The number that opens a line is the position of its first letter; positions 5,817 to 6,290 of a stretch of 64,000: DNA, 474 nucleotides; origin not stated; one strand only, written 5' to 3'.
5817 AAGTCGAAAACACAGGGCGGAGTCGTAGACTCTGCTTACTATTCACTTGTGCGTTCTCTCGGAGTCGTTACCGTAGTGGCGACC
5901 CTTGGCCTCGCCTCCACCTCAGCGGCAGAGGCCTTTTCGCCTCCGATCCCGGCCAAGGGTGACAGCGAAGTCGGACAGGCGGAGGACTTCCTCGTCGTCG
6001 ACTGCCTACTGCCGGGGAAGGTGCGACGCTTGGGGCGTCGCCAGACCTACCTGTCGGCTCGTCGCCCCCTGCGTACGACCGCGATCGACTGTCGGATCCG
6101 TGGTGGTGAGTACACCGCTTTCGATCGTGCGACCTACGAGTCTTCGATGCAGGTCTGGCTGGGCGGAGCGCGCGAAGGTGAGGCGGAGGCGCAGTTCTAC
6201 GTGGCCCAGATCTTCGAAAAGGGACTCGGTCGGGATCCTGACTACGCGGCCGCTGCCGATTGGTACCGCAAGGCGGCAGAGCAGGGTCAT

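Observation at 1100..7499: Translationally coupled envelope module: Calx-beta autotransporter, kinase-TM-caspase fusion and secreted Sel1 pseudo-caspase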

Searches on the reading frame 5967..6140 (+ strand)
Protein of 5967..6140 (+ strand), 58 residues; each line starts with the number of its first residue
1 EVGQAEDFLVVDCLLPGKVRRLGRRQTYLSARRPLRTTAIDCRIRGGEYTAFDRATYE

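Call 63: search_protein_representatives(protein=window:5967-6140:+)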
Query: 58 residues. Proteins with E-value up to 0.001 (for the whole library): 927; up to 1e-10: 523; up to 1e-30: 0. The best 150 are listed.
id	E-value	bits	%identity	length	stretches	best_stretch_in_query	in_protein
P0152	1.5e-22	93.9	77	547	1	2-58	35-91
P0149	1.0e-21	91.3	80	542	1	4-57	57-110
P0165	1.8e-20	87.4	83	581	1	6-57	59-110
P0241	6.7e-20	85.6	71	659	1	2-57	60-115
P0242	1.1e-19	84.9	73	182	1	3-57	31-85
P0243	3.8e-19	83.3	71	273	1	4-58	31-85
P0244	3.8e-19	83.2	70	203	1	4-57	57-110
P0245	3.8e-19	83.2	69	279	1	4-57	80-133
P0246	5.1e-19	82.9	70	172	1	5-57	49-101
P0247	1.2e-18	81.7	73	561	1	3-57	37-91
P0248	1.2e-18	81.6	66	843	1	3-58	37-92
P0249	1.3e-18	81.6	70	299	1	4-57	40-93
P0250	1.5e-18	81.4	67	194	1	4-57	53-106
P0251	2.1e-18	80.9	72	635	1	5-57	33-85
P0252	2.1e-18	80.9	72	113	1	4-57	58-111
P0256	3.5e-18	80.2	69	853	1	3-57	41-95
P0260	5.1e-18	79.7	49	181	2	5-52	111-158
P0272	1.3e-17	78.5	68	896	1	2-57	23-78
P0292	4.2e-17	76.9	65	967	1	2-58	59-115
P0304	7.1e-17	76.2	67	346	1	4-57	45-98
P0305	7.1e-17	76.1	68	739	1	5-57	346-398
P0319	1.2e-16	75.5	64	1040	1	3-58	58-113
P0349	3.7e-16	73.9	62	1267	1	5-57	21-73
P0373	8.5e-16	72.8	64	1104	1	3-57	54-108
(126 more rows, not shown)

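Call 64: search_protein_families(library=pfam, proteins=[P0248, P0256, P0272, P0292, P0319, P0349, P0373, P0305, P0260, P0304], max_evalue=0.0001)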
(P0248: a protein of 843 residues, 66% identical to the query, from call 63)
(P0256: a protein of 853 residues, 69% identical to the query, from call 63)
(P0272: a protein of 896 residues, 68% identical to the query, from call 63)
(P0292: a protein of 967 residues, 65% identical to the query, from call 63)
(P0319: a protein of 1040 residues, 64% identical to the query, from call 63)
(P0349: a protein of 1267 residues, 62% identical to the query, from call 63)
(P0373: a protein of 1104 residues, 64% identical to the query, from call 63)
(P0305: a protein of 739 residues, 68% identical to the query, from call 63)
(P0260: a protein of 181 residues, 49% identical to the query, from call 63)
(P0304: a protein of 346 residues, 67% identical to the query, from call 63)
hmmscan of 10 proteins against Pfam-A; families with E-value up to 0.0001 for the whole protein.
P0248 (843 aa): 2 families
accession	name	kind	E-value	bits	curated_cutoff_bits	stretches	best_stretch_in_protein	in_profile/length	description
PF08238.18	Sel1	-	8.6e-21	74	30.7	2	107-141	1-35/36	Sel1 repeat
PF00656.27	Peptidase_C14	-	5.5e-09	36.5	21.4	1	656-823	59-223/233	Caspase domain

P0256 (853 aa): 2 families
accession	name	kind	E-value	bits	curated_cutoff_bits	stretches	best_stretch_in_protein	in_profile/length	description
PF00656.27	Peptidase_C14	-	2.7e-25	89.9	21.4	1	578-801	3-224/233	Caspase domain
PF08238.18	Sel1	-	7.4e-20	71.1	30.7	2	111-146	1-36/36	Sel1 repeat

P0272 (896 aa): 2 families
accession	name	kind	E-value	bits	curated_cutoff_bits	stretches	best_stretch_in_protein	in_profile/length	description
PF00656.27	Peptidase_C14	-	1.9e-27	96.9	21.4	1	655-877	3-223/233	Caspase domain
PF08238.18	Sel1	-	4.5e-16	59.1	30.7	2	131-160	2-31/36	Sel1 repeat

P0292 (967 aa): 2 families
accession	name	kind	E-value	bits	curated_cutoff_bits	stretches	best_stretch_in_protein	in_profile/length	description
PF00656.27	Peptidase_C14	-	2.4e-25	90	21.4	1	726-948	3-223/233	Caspase domain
PF08238.18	Sel1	-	2.4e-18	66.3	30.7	2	130-165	1-36/36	Sel1 repeat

P0319 (1040 aa): 2 families
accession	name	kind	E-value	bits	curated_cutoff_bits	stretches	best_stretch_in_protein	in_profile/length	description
PF00656.27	Peptidase_C14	-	1.4e-24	87.6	21.4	1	799-1021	3-223/233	Caspase domain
PF08238.18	Sel1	-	3.6e-19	68.9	30.7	2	164-195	1-32/36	Sel1 repeat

P0349 (1267 aa): 3 families
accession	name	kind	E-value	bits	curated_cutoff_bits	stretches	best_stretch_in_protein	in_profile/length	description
PF00656.27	Peptidase_C14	-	1e-26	94.5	21.4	1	1026-1249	3-224/233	Caspase domain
PF08238.18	Sel1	-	9.9e-15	54.9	30.7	2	126-156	2-32/36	Sel1 repeat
PF08239.17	SH3_3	-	7.6e-09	36.1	27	1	266-318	2-53/54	Bacterial SH3 domain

P0373 (1104 aa): 2 families
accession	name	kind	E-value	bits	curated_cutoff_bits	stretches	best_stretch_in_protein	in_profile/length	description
PF00656.27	Peptidase_C14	-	1e-20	74.9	21.4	1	864-1087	3-224/233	Caspase domain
PF08238.18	Sel1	-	6.6e-15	55.4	30.7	1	161-194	2-35/36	Sel1 repeat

P0305 (739 aa): 1 family
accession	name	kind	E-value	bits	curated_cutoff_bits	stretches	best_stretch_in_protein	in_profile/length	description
PF08238.18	Sel1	-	4e-18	65.6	30.7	2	451-481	2-32/36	Sel1 repeat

P0260 (181 aa): 0 families

P0304 (346 aa): 1 family
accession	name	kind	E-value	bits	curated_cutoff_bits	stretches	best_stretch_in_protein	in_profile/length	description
PF08238.18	Sel1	-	1.9e-20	73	30.7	2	114-149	1-36/36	Sel1 repeat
